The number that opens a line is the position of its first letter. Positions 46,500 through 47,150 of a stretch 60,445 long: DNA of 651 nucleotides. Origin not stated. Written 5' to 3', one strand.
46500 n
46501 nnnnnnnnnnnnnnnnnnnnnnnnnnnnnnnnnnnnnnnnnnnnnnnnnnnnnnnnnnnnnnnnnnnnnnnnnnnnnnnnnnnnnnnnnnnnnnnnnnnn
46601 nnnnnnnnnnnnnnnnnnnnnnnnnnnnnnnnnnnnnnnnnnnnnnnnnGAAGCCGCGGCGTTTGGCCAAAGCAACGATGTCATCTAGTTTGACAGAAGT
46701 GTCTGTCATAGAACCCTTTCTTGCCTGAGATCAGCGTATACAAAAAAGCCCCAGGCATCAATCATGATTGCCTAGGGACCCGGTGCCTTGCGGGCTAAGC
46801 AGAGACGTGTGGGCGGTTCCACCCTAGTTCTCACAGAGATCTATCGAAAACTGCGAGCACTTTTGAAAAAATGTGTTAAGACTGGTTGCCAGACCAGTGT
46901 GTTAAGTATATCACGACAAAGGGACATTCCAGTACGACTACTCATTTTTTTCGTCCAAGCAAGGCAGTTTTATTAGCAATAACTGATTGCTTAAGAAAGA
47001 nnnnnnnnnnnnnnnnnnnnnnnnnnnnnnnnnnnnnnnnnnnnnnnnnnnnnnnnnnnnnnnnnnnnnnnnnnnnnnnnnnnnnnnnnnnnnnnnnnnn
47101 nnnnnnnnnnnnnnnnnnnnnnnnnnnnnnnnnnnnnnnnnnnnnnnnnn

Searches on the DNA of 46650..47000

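Call 61: search_rna_families(source=window, start=46650, end=47000, threshold=evalue, max_evalue=10, show_alignments=2)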
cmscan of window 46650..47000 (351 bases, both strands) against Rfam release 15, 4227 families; matches with E-value up to 10: 4.
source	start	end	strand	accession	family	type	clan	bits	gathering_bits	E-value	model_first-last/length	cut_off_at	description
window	46798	46971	-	RF00230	T-box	Cis-reg; leader;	-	24.1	93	0.0015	1-219/219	no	T-box leader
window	46737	46781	+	RF02416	TCV_H4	Cis-reg;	-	15.2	50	5.9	1-51/51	no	Turnip crinkle virus 3'UTR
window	46930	46985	-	RF01160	sn2841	Gene; snRNA; snoRNA; CD-box;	-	14.6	45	3.6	1-72/72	no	Small nucleolar RNA sn2841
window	46740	46878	+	RF02628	Hrs1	Gene; sRNA;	-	12.4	56.4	9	1-74/74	no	Hfq-regulated sRNA 1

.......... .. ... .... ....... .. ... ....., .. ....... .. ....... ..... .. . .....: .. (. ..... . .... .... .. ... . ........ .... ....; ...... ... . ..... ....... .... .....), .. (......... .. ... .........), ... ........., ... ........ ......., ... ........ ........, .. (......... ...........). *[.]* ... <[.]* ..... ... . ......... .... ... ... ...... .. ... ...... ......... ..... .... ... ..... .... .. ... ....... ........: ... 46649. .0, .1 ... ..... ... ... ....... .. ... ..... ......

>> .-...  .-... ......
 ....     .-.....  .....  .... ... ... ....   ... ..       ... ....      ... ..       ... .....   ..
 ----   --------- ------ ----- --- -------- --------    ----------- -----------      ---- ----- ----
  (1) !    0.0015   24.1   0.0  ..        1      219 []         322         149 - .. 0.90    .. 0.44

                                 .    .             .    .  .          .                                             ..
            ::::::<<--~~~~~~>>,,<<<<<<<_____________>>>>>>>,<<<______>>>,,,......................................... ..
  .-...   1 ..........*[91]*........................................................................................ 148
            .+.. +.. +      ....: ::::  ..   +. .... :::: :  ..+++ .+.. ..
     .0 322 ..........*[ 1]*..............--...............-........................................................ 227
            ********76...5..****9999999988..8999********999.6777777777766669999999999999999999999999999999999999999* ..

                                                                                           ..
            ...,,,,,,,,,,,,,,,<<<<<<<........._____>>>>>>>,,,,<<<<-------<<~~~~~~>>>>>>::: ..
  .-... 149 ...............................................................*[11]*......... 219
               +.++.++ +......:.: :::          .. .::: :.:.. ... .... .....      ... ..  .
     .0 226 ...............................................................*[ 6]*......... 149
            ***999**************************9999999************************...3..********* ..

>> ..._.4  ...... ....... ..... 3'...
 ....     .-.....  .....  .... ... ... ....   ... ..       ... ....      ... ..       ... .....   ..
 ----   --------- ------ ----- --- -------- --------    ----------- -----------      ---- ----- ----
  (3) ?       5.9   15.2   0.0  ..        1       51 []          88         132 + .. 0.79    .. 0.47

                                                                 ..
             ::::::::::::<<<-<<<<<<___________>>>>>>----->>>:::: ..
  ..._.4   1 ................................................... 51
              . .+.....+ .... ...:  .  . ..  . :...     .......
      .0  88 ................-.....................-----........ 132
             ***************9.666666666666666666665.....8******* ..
